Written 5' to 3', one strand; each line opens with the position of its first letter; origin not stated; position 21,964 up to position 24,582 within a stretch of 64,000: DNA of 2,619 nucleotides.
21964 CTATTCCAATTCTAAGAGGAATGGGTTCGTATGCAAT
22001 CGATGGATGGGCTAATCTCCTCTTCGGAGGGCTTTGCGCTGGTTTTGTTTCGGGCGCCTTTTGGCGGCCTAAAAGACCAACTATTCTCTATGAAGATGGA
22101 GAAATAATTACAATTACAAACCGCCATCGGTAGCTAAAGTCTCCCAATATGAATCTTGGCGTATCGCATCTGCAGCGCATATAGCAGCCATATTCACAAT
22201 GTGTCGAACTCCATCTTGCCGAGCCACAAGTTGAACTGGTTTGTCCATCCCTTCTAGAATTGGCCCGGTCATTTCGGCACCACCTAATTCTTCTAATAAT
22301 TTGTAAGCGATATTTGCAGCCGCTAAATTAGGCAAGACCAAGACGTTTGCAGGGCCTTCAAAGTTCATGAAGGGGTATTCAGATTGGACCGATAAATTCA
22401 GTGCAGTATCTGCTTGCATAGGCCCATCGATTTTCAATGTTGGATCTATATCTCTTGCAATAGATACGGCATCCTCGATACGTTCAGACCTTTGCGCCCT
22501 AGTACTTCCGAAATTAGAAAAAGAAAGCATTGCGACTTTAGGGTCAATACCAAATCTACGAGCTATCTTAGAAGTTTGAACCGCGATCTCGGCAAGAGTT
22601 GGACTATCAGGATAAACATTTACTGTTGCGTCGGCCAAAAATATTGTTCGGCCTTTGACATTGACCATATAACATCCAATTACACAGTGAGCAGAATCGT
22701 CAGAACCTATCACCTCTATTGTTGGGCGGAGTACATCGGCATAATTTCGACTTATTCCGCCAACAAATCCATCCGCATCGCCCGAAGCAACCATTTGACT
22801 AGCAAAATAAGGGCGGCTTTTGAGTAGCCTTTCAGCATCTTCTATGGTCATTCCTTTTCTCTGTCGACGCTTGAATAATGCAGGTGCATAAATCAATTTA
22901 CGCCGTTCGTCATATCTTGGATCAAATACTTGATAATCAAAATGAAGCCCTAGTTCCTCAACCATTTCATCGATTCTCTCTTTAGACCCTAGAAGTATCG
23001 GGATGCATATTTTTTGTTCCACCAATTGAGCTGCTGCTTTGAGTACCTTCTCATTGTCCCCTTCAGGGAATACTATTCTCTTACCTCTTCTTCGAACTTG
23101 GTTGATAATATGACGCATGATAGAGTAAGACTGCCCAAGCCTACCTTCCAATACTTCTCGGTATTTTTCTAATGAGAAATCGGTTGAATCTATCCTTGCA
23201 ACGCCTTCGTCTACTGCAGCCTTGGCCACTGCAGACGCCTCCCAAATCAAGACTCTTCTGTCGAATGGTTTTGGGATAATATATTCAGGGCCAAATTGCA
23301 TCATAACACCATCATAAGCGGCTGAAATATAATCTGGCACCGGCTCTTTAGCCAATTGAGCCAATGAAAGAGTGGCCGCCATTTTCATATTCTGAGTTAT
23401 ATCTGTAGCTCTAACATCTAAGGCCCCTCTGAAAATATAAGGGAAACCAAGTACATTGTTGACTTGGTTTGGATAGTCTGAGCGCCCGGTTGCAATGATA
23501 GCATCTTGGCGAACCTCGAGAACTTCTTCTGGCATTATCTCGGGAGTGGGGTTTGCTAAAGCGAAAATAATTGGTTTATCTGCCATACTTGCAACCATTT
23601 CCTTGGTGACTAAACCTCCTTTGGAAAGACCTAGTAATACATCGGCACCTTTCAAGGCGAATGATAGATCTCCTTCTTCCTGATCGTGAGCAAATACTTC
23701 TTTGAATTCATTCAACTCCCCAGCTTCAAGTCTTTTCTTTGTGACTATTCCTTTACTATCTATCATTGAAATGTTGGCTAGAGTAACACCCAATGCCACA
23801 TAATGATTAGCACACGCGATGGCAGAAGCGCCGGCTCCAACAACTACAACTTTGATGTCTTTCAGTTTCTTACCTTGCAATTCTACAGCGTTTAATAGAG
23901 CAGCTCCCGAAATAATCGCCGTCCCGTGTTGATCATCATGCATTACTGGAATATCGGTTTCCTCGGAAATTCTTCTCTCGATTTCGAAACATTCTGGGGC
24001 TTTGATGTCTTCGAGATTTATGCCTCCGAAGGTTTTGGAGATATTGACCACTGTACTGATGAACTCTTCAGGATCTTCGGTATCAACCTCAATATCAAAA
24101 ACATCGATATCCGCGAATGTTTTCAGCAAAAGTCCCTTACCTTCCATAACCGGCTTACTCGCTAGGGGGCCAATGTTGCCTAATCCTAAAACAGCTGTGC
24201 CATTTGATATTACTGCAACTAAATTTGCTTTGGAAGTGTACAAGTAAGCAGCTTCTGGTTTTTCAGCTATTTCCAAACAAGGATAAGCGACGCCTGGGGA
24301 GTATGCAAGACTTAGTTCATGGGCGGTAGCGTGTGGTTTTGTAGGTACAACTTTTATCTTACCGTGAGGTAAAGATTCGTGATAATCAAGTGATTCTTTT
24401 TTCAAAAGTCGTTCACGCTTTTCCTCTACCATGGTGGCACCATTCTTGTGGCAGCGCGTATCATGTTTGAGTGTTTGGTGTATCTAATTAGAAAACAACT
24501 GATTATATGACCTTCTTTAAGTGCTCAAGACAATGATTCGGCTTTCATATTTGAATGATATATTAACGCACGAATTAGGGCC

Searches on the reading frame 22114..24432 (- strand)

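Call 35: search_protein_families(library=pfam, proteins=[window:22114-24432:-], max_evalue=0.001)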
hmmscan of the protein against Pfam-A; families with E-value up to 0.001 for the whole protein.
window:22114-24432:- (772 aa): 3 families
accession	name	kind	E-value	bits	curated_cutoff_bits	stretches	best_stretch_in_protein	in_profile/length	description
PF01515.24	PTA_PTB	-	2.1e-91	307.1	24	1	438-753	2-319/319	Phosphate acetyl/butaryl transferase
PF00390.24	malic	-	8.6e-28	97.8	23.1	1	24-154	2-180/182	Malic enzyme, N-terminal domain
PF03949.21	Malic_M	-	2.9e-24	86.2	23.5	1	170-363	3-227/258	Malic enzyme, NAD binding domain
